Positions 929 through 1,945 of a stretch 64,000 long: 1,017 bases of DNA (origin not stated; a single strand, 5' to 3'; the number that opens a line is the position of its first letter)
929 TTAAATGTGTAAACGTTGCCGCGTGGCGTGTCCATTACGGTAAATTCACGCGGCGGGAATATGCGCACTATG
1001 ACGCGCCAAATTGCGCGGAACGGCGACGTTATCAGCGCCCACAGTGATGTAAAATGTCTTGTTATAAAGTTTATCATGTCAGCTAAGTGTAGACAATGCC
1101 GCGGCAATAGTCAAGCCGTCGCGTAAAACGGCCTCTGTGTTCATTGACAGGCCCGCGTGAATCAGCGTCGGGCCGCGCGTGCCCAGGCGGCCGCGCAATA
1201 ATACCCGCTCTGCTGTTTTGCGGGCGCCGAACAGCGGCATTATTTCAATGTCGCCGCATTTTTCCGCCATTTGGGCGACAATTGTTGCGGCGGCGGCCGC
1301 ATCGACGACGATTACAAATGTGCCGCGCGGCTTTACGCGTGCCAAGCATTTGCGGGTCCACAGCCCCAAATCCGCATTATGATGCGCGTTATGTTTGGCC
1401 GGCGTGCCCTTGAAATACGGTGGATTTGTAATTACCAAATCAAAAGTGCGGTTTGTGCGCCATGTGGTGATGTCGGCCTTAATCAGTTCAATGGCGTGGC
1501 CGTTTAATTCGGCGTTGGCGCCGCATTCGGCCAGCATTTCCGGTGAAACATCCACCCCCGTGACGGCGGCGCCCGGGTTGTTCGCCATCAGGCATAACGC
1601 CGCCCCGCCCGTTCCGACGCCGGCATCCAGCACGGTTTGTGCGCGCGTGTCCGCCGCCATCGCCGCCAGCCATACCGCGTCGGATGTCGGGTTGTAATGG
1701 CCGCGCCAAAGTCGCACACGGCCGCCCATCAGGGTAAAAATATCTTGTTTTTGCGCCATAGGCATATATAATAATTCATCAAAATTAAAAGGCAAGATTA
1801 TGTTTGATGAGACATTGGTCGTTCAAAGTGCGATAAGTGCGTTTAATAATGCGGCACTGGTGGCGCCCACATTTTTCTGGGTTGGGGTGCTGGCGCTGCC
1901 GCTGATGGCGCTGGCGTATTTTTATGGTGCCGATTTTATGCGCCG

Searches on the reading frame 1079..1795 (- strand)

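Call 70: search_protein_families(library=pfam, proteins=[window:1079-1795:-], max_evalue=0.001)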
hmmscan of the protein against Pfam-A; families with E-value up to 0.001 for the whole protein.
window:1079-1795:- (238 aa): 8 families
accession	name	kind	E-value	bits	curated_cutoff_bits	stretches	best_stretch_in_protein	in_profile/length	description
PF05175.20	MTS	-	2.6e-13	50.4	23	1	43-168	24-144/170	Methyltransferase small domain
PF13649.12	Methyltransf_25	-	3.2e-13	50.6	27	1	55-124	1-71/97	Methyltransferase domain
PF13847.12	Methyltransf_31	-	3e-10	40.4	27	1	51-180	3-126/145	Methyltransferase domain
PF08241.18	Methyltransf_11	-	2.1e-09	38.3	21.2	1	56-124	1-67/95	Methyltransferase domain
PF08242.18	Methyltransf_12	-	2.9e-07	31.5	30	1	56-124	1-72/98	Methyltransferase domain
PF01170.24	UPF0020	-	3.4e-06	27.3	22.3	1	72-134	73-138/197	RMKL-like, methyltransferase domain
PF01728.25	FtsJ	-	6.4e-05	23.4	24.1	1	51-182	21-158/181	FtsJ-like methyltransferase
PF07669.17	Eco57I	-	0.00093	19.8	25.3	0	107-132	63-89/171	Eco57I restriction-modification methylase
